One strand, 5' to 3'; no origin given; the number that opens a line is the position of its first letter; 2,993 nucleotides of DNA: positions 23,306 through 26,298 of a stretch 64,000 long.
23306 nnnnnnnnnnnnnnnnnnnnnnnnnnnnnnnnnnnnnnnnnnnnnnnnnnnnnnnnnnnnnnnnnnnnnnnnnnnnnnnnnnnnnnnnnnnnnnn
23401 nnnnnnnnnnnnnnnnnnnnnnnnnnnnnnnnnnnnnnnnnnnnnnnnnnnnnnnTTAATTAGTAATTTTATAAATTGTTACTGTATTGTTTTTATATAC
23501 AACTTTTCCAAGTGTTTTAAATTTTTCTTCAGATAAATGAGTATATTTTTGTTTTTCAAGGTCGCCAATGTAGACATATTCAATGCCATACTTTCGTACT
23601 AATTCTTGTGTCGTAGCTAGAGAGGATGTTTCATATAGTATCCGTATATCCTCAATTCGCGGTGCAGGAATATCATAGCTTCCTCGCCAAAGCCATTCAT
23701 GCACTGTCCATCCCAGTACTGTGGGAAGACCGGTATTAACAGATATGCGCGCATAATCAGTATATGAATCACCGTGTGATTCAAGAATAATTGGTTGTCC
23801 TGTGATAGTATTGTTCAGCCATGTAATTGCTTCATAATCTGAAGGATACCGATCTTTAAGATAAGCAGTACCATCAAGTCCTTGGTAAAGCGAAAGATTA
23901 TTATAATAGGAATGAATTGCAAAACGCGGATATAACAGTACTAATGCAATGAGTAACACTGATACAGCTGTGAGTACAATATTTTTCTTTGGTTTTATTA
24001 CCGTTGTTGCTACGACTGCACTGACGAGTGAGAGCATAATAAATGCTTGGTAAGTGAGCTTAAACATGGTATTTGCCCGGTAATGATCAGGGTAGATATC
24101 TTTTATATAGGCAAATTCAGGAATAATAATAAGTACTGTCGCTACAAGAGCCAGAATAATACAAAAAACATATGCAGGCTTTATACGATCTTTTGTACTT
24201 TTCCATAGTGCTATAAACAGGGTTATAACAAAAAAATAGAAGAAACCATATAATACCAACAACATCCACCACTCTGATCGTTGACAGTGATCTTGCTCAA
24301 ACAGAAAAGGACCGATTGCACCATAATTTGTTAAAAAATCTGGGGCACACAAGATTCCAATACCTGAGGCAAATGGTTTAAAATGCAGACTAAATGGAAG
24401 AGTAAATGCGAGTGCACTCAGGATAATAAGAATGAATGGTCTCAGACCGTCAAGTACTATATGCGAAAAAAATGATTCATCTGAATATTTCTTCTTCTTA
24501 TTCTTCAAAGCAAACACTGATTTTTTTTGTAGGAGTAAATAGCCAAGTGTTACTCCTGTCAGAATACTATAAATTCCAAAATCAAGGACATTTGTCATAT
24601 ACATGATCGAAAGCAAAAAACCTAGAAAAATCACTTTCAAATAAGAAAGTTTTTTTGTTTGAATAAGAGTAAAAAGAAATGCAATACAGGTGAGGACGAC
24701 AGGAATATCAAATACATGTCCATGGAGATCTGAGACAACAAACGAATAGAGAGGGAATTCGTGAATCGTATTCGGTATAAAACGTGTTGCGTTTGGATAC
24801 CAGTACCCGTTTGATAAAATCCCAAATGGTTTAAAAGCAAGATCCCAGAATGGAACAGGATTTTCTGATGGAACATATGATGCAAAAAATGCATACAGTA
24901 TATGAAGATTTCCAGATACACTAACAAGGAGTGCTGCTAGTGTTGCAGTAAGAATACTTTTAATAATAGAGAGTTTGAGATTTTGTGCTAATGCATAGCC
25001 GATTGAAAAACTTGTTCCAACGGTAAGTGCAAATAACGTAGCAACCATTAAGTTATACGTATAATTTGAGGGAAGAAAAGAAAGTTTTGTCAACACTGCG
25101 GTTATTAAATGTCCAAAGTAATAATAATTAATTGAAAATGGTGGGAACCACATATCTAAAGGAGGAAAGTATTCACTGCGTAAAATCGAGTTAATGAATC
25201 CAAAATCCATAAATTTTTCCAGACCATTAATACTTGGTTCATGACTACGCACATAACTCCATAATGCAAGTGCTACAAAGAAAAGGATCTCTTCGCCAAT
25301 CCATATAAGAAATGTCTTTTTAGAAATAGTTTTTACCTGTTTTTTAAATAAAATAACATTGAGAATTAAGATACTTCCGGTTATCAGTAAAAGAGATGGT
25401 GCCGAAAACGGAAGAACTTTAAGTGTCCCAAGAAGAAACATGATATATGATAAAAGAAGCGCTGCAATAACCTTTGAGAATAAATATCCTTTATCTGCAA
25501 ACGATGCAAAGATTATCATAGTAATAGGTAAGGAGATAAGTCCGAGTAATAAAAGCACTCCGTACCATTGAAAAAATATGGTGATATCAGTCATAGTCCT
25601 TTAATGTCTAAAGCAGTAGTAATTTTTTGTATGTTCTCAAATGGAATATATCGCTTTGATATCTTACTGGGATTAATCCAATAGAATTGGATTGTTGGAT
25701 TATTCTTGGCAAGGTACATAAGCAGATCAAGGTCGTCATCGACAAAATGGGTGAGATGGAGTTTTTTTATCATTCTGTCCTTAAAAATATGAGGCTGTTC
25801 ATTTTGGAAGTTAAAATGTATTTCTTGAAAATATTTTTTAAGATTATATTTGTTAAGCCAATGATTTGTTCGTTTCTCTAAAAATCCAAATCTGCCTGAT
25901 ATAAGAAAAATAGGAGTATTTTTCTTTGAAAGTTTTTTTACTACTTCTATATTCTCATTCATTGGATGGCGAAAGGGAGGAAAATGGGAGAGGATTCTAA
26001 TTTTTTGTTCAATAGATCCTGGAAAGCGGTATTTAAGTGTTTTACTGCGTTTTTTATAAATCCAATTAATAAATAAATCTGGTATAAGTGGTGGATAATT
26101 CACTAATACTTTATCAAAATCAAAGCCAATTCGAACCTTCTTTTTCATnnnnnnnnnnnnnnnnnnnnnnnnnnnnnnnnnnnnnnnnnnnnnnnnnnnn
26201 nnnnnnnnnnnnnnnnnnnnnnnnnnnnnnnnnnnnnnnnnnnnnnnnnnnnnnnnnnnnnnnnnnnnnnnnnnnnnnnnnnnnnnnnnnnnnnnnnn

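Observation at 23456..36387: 13-kb unidirectional (minus-strand) surface-glycosylation supercluster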

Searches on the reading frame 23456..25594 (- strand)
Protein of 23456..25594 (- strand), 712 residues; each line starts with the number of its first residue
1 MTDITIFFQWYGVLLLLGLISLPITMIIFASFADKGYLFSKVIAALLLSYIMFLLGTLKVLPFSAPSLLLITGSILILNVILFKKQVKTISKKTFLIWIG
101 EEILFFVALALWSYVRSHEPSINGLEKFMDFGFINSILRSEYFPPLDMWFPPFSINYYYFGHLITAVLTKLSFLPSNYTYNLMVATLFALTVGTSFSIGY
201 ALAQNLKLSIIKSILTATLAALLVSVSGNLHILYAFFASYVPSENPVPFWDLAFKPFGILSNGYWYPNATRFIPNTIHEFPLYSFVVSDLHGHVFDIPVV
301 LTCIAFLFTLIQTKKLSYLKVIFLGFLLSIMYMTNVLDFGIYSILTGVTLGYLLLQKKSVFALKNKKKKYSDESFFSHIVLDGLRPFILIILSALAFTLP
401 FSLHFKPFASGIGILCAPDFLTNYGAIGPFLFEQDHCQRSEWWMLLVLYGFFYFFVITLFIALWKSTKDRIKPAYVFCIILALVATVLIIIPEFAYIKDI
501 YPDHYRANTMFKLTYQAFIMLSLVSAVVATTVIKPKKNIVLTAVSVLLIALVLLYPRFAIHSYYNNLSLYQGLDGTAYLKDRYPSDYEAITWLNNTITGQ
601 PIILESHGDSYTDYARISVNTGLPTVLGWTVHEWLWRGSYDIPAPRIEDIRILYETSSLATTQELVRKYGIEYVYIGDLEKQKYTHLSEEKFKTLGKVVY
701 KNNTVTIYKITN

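Call 4: search_protein_families(library=pfam, proteins=[window:23456-25594:-], max_evalue=0.01)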
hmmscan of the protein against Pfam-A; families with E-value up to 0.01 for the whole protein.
window:23456-25594:- (712 aa): 2 families
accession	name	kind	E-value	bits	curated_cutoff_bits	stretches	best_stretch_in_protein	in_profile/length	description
PF10060.15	DUF2298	-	4e-96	323.3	27.8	2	47-467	1-390/488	Uncharacterized membrane protein (DUF2298)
PF06570.16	DUF1129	-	0.0061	16.6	29.1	1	441-565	77-203/207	Protein of unknown function (DUF1129)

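Call 5: search_protein_families(library=ncbifam, proteins=[window:23456-25594:-], max_evalue=0.01)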
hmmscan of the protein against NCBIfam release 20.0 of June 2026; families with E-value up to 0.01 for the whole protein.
window:23456-25594:- (712 aa): 1 family
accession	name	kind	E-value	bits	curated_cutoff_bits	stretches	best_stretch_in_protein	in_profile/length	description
TIGR03662.1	Chlor_Arch_YYY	subfamily_domain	5.7e-152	507.9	300.25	1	5-710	3-726/727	chlor_Arch_YYY domain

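Call 18: search_solved_structures(query=window:23456-25594:-, max_evalue=1)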
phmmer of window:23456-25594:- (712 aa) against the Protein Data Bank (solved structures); distinct sequences matched with E-value up to 1: 10.
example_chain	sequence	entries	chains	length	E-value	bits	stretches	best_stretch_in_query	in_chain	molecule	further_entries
3pvf_A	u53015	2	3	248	0.69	11.4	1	662-706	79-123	Triosephosphate isomerase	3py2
4zz9_A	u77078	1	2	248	0.7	11.4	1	662-705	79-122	Triosephosphate isomerase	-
3pwa_A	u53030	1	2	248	0.74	11.3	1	662-705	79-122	Triosephosphate isomerase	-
5brb_A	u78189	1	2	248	0.74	11.3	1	662-705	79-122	Triosephosphate isomerase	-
5gv4_A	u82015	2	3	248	0.76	11.3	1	662-705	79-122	Triosephosphate isomerase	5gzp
1vga_A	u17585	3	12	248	0.8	11.2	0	662-705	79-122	Triosephosphate isomerase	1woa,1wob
1lyx_A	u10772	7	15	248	0.8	11.2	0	662-705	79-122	Triosephosphate Isomerase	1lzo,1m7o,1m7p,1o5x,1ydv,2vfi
5bmw_A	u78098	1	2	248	0.87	11.1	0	662-705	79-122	Triosephosphate isomerase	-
5bmx_A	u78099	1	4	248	0.88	11.1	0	662-705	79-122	Triosephosphate isomerase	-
5bnk_A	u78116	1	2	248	0.9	11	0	662-705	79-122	Triosephosphate isomerase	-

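Call 19: find_homologous_proteins(query=window:23456-25594:-, max_evalue=0.00001)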
Query window:23456-25594:- (712 aa): 3839 proteins with E <= 0.00001 among 8000 candidates; the best 120 are listed.
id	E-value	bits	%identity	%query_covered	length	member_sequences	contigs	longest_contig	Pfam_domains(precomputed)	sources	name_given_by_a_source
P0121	0.0e+0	1575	100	100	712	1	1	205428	PF10060.16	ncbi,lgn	-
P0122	0.0e+0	1141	71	100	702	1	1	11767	PF10060.16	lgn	-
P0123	0.0e+0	1083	64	100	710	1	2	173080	PF10060.16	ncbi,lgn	-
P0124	0.0e+0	1021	63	100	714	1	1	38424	PF10060.16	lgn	-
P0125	0.0e+0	1019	63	100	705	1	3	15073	PF10060.16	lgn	-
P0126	0.0e+0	1016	62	100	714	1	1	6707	PF10060.16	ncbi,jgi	jgi:uncharacterized membrane protein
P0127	9.3e-298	1008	63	100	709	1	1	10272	PF10060.16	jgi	jgi:uncharacterized membrane protein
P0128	1.8e-293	993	63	100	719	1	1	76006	PF10060.16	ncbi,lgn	-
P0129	1.4e-292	991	61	100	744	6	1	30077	PF10060.16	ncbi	-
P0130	1.6e-289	980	59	100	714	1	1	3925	PF10060.16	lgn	-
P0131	2.9e-283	960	63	93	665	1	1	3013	PF10060.16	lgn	-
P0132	3.7e-275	933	59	100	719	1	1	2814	PF10060.16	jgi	jgi:YYY domain-containing protein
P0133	1.4e-270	918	57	100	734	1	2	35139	PF10060.16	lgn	-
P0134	4.7e-257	873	57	100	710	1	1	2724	PF10060.16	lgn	-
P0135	3.0e-256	870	55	100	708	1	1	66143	PF10060.16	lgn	-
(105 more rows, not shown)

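Call 51: predict_structure(alignment_id=A4)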
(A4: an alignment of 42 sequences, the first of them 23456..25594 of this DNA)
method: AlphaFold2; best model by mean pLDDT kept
length: 712 residues; sequences in the alignment: 42
mean_pLDDT: 86.9   pTM: 0.91
mean pLDDT of the five models: 86.9, 86.1, 85.4, 81.8, 80.5
residues with pLDDT >= 90: 412; 70-90: 206; 50-70: 85; < 50: 9
segments of 3 or more residues with pLDDT < 50: 124-126, 279-282
pLDDT, mean of each block of 10 residues (from residue 1): 93 97 94 96 98 96 97 95 86 95 98 88 60 92 89 83 96 93 95 98 96 97 91 85 84 80 61 63 62 85 98 93 97 90 96 82 63 69 86 95 71 74 68 69 90 97 92 96 96 78 76 90 97 90 95 85 82 85 89 93 79 73 84 61 83 96 95 93 93 96 95 73
secondary structure, 60 per line:
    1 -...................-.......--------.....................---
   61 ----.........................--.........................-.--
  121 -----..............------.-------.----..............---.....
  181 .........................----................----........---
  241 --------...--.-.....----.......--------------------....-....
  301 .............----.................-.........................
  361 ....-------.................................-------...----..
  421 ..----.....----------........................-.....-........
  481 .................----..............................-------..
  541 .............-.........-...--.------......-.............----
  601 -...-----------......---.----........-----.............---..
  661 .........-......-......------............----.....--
elements in order (helices of 4 or more, strands of 3 or more residues): H2-20 H22-28 H37-57 H65-89 H92-116 H126-139 H159-172 H176-205 H210-225 H230-236 H256-260 H265-271 H292-295 H297-313 H318-334 H336-364 H372-404 E412-414 H419-422 H427-431 H442-465 H467-471 H473-494 E495-497 H502-531 H539-553 H555-563 H577-582 H584-596 E602-604 H616-621 H630-637 H643-655 H659-669 E671-676 H678-683 H690-695 E696-701 E706-710

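Call 54: fold_search(model_id=the predicted structure, library=pdb)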
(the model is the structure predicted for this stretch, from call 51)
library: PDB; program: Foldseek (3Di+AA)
matches with E <= 10: 194; with E <= 0.001: 12
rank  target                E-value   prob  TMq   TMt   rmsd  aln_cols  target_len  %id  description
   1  7zlh_A                1.2e-08  1.00  0.39  0.42  11.9       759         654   11  Cryo-EM structure of C-mannosyltransferase CeDPY19, in apo state, bound to CMT2-Fab and anti-Fab nanobody (released 2023-01-11)
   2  7zli_A                3.9e-08  1.00  0.40  0.42  11.9       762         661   10  Cryo-EM structure of C-mannosyltransferase CeDPY19, in complex with Dol25-P-Man and bound to CMT2-Fab and anti-Fab nan (released 2023-01-11)
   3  8b6l_I                8.4e-08  1.00  0.35  0.36  11.6       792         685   11  Subtomogram average of the human Sec61-TRAP-OSTA-translocon (released 2022-12-07)
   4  7zlg_A                1.0e-07  1.00  0.38  0.40  12.7       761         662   10  Cryo-EM structure of C-mannosyltransferase CeDPY19, in complex with acceptor peptide and bound to CMT2-Fab and anti-Fa (released 2023-01-11)
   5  8if8_C                2.3e-06  1.00  0.46  0.53   9.3       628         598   11  Arabinosyltransferase AftA (released 2023-05-31)
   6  7e9s_A                2.9e-06  1.00  0.34  0.30  14.4       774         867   10  Archaeal oligosaccharyltransferase AglB from Archaeoglobus fulgidus in complex with an inhibitory peptide and a dolich (released 2021-09-08)
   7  5gmy_A                3.5e-06  1.00  0.34  0.29  16.9       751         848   11  Crystal structure of the Archaeoglobus fulgidus oligosaccharyltransferase (O29867_ARCFU) tethered with an acceptor pep (released 2017-02-01)
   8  3wak                  5.4e-06  1.00  0.36  0.31  14.2       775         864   10  Crystal structure of the Archaeoglobus fulgidus oligosaccharyltransferase (O29867_ARCFU) in the apo form (released 2013-10-30)
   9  8if8_B                5.6e-06  1.00  0.50  0.56  13.5       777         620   10  Arabinosyltransferase AftA (released 2023-05-31)
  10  5ogl_A                4.0e-05  1.00  0.35  0.35  11.4       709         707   11  Structure of bacterial oligosaccharyltransferase PglB in complex with an acceptor peptide and an lipid-linked oligosac (released 2017-10-25)
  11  5ezm                  6.1e-05  1.00  0.34  0.42  11.6       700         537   12  Crystal Structure of ArnT from Cupriavidus metallidurans in the apo state (released 2016-02-17)
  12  5f15                  1.3e-04  1.00  0.38  0.47  10.9       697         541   12  Crystal Structure of ArnT from Cupriavidus metallidurans bound to Undecaprenyl phosphate (released 2016-02-17)
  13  9i5k_A                1.8e-02  1.00  0.33  0.45   9.2       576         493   14  Structure of the Chaetomium thermophilum Pmt4 homodimer (C2 symmetry) (released 2025-12-24)
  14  3vu0_A                7.4e-02  1.00  0.13  0.53   5.0       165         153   11  Crystal structure of the C-terminal globular domain of oligosaccharyltransferase (AfAglB-S2, AF_0040, O30195_ARCFU) fr (released 2013-01-23)
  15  6p25_A                1.0e-01  0.96  0.23  0.23   9.9       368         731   12  Structure of S. cerevisiae protein O-mannosyltransferase Pmt1-Pmt2 complex bound to the sugar donor and a peptide acce (released 2019-07-10)
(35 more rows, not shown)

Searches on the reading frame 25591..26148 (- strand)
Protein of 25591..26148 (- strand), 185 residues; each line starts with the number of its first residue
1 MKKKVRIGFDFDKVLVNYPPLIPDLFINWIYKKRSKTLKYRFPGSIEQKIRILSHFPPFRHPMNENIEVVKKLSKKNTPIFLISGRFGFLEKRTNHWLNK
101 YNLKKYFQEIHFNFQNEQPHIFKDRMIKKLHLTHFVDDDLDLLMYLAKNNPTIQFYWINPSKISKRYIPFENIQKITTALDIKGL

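Call 4: search_protein_families(library=pfam, proteins=[window:25591-26148:-], max_evalue=0.01)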
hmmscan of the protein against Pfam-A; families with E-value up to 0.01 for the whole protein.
window:25591-26148:- (185 aa): 2 families
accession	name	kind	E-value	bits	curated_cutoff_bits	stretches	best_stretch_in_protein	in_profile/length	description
PF24694.1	LNS2_PITM1-3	-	0.00088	19.7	27.7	1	65-131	25-90/124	PITM 1-3, LNS2 domain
PF13419.12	HAD_2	-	0.0034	17.9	23.8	0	61-119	79-134/178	Haloacid dehalogenase-like hydrolase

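Call 5: search_protein_families(library=ncbifam, proteins=[window:25591-26148:-], max_evalue=0.01)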
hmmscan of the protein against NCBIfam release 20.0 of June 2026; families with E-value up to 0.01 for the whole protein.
window:25591-26148:- (185 aa): 0 families

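Call 76: search_protein_families(library=pfam, proteins=[window:25591-26148:-], max_evalue=1)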
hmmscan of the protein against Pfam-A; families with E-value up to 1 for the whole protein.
window:25591-26148:- (185 aa): 4 families
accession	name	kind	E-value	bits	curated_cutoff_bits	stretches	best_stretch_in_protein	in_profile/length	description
PF24694.1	LNS2_PITM1-3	-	0.00088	19.7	27.7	1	65-131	25-90/124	PITM 1-3, LNS2 domain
PF13419.12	HAD_2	-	0.0034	17.9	23.8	1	61-119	79-134/178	Haloacid dehalogenase-like hydrolase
PF25109.1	HAD_PNKP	-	0.021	15.4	27.6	1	64-140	33-112/143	Polynucleotide kinase PNKP phosphatase domain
PF14480.11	DNA_pol3_a_NI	-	0.18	12.2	22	0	103-132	2-29/72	DNA polymerase III polC-type N-terminus I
